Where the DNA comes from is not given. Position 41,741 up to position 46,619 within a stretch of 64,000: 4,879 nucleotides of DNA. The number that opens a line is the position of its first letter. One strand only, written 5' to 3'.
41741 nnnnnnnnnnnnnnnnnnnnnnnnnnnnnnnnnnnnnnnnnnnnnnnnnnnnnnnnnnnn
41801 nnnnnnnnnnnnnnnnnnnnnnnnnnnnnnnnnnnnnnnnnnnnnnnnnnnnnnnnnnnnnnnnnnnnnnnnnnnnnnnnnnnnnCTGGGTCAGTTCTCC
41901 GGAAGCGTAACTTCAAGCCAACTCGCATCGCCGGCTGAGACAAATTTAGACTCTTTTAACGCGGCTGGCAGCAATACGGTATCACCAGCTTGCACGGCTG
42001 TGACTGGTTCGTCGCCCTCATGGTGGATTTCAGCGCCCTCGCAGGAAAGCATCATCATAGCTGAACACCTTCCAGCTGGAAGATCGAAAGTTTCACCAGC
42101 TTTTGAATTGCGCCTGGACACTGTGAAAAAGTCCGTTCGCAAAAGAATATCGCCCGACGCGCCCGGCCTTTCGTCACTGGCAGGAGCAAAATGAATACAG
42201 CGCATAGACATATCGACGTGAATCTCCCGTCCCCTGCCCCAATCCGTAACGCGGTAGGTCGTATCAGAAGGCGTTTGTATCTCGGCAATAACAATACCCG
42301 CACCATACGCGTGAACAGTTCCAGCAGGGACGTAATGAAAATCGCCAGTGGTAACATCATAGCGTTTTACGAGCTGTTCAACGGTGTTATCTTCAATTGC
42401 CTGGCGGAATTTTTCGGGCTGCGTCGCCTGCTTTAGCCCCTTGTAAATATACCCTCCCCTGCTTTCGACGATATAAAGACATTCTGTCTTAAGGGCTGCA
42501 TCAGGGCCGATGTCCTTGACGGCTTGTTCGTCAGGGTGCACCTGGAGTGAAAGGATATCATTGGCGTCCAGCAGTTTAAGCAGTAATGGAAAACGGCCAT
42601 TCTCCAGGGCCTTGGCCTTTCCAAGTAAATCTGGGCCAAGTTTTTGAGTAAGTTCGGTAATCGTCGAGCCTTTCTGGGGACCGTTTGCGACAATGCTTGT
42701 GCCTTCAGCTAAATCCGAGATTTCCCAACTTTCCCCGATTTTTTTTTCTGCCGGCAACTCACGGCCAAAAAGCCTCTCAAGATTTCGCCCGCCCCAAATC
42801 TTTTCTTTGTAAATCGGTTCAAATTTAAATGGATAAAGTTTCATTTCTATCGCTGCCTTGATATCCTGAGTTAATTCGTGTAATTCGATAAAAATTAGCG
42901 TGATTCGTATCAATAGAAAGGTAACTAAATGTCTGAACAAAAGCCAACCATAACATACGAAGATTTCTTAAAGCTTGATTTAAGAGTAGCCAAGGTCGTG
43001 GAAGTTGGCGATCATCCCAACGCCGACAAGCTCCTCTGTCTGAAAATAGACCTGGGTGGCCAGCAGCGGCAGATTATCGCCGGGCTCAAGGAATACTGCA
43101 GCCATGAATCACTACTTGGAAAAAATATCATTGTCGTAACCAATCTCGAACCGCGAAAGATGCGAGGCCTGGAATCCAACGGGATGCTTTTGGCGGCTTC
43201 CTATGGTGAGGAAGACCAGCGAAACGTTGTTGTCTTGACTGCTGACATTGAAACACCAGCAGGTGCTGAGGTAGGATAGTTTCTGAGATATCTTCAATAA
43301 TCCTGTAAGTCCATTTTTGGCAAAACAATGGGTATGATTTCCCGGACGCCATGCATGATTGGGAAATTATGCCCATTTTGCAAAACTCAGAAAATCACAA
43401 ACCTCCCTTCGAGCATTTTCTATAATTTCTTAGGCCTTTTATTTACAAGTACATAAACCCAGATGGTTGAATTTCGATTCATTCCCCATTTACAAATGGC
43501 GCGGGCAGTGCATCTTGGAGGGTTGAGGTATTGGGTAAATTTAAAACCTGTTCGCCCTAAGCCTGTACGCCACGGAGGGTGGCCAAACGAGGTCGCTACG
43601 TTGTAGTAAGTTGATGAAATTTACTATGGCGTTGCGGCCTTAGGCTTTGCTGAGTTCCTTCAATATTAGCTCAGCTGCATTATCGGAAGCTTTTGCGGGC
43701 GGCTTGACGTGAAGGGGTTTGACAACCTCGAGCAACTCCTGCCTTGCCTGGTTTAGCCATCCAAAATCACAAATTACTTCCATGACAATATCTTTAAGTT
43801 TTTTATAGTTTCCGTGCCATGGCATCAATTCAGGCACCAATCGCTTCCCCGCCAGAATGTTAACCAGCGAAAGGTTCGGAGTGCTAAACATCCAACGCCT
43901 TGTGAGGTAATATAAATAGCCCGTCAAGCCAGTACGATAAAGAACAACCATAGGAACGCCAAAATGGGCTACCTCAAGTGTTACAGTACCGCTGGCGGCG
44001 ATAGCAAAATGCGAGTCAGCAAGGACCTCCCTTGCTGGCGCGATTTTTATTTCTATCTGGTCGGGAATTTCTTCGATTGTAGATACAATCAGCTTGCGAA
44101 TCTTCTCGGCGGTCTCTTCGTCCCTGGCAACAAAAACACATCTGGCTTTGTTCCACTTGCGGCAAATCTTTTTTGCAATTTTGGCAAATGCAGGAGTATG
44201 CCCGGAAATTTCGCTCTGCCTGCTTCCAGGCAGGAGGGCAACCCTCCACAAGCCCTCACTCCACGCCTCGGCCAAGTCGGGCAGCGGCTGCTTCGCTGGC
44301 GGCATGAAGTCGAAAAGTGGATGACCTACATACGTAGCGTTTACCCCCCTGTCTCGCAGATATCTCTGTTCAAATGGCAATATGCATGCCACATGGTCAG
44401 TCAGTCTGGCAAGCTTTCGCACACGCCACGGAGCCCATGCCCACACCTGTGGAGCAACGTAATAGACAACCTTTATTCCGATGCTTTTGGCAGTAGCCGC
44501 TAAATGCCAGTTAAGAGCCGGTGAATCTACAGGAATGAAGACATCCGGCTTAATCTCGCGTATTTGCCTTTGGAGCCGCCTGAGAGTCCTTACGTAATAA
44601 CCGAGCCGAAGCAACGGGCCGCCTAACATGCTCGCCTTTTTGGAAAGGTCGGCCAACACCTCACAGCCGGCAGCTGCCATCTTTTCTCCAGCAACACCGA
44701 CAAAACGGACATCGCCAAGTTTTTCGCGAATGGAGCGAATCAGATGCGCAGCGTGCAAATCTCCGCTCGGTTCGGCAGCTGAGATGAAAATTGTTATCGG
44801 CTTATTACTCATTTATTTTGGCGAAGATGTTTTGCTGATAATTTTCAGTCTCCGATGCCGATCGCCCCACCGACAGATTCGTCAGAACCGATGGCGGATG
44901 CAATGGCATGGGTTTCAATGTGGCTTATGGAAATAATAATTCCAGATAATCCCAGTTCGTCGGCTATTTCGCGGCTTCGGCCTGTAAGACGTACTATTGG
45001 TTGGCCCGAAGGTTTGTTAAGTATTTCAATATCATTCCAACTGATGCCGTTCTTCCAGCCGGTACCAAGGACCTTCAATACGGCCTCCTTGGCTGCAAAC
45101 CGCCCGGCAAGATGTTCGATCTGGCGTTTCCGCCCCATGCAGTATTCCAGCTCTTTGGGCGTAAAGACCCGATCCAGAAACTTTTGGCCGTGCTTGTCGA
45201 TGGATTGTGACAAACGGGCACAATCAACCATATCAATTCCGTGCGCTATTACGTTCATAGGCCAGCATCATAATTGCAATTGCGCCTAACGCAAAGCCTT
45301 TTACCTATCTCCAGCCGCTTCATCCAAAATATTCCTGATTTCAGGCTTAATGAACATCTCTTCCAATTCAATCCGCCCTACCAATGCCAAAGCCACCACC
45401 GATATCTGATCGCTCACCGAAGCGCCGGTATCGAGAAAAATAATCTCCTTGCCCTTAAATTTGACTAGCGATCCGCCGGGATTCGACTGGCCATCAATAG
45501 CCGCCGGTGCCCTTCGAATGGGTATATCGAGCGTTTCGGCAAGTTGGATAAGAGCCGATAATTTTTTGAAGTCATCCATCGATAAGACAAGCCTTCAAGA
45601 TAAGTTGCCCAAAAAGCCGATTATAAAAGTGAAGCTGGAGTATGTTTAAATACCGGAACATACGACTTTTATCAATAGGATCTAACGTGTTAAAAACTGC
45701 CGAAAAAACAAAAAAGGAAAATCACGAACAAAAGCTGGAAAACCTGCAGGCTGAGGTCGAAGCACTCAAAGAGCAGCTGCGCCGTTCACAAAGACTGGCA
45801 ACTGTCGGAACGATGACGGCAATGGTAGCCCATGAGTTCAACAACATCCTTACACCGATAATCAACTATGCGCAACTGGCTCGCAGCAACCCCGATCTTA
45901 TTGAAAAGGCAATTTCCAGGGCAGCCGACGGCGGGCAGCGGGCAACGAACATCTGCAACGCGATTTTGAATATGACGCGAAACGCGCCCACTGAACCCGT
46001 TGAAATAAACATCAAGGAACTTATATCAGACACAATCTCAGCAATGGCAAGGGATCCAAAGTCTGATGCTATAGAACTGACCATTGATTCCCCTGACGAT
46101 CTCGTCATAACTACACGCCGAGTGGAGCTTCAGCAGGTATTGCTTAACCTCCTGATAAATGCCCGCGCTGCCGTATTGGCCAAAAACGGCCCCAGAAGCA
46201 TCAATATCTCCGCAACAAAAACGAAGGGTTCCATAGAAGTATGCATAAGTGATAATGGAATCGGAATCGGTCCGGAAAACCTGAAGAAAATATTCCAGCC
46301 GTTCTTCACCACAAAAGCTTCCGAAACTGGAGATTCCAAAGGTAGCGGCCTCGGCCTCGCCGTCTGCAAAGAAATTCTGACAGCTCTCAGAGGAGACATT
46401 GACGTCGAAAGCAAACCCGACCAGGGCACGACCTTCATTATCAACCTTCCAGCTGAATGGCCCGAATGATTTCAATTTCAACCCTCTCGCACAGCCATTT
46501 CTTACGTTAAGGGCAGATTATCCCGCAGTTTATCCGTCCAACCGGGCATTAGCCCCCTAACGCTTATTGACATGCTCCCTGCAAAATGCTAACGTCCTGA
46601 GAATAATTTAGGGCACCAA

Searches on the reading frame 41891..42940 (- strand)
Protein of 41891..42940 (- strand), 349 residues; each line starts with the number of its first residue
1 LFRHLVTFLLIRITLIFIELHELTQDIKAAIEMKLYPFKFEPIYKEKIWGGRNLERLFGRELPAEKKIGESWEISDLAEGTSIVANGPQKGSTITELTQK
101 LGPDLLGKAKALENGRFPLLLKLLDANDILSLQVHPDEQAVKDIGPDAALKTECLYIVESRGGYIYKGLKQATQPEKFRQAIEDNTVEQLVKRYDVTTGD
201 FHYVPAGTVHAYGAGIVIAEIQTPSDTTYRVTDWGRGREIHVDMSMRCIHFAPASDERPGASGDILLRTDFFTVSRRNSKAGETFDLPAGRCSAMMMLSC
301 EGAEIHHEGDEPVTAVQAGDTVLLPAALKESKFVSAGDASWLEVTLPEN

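Call 68: search_protein_families(library=pfam, proteins=[window:41891-42940:-], max_evalue=0.0001)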
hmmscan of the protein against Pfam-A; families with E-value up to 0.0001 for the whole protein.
window:41891-42940:- (349 aa): 2 families
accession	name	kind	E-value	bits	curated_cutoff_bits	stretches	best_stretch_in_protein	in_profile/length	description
PF20511.4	PMI_typeI_cat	-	5.9e-14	52.8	22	1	38-140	2-106/143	Phosphomannose isomerase type I, catalytic domain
PF07883.17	Cupin_2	-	4.9e-05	23.4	27.2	0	192-213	36-57/70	Cupin domain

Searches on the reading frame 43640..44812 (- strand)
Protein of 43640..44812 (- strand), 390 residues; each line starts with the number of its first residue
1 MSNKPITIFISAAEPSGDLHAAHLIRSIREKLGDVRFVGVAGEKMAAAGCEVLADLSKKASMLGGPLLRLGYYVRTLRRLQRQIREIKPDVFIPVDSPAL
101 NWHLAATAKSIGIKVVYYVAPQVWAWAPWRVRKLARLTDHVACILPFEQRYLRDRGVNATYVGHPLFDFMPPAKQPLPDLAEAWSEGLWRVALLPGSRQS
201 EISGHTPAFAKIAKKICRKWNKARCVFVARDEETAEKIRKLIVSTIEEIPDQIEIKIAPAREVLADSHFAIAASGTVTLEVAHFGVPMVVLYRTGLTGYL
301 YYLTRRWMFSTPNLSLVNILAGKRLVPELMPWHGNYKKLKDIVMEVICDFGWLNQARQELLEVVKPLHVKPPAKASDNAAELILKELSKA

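Call 68: search_protein_families(library=pfam, proteins=[window:43640-44812:-], max_evalue=0.0001)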
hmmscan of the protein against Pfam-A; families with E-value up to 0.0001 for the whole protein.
window:43640-44812:- (390 aa): 2 families
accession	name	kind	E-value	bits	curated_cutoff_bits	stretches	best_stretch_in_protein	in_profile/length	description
PF02684.21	LpxB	-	5.3e-76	256.3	22.6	1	8-331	1-323/374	Lipid-A-disaccharide synthetase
PF13439.12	Glyco_transf_4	-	3.1e-06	27.8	28.5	1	20-159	7-156/170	Glycosyltransferase Family 4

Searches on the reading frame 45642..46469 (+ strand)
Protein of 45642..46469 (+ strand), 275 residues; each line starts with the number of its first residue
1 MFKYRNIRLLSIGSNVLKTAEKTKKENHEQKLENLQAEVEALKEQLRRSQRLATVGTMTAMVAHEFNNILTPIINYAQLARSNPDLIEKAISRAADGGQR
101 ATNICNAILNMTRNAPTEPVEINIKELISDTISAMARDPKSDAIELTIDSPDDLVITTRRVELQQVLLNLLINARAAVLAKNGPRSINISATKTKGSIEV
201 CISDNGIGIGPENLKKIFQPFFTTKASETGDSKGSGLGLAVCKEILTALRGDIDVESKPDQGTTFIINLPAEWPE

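Call 68: search_protein_families(library=pfam, proteins=[window:45642-46469:+], max_evalue=0.0001)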
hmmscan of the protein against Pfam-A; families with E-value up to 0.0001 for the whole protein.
window:45642-46469:+ (275 aa): 3 families
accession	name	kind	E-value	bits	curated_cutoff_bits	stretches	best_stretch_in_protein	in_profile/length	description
PF02518.31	HATPase_c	-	1.3e-27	96.9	26.4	1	161-271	4-109/111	Histidine kinase-, DNA gyrase B-, and HSP90-like ATPase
PF00512.31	HisKA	-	5.2e-10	39.7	26.9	1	56-113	3-62/66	His Kinase A (phospho-acceptor) domain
PF13589.12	HATPase_c_3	-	1.2e-06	29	25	1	162-240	2-80/137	Histidine kinase-, DNA gyrase B-, and HSP90-like ATPase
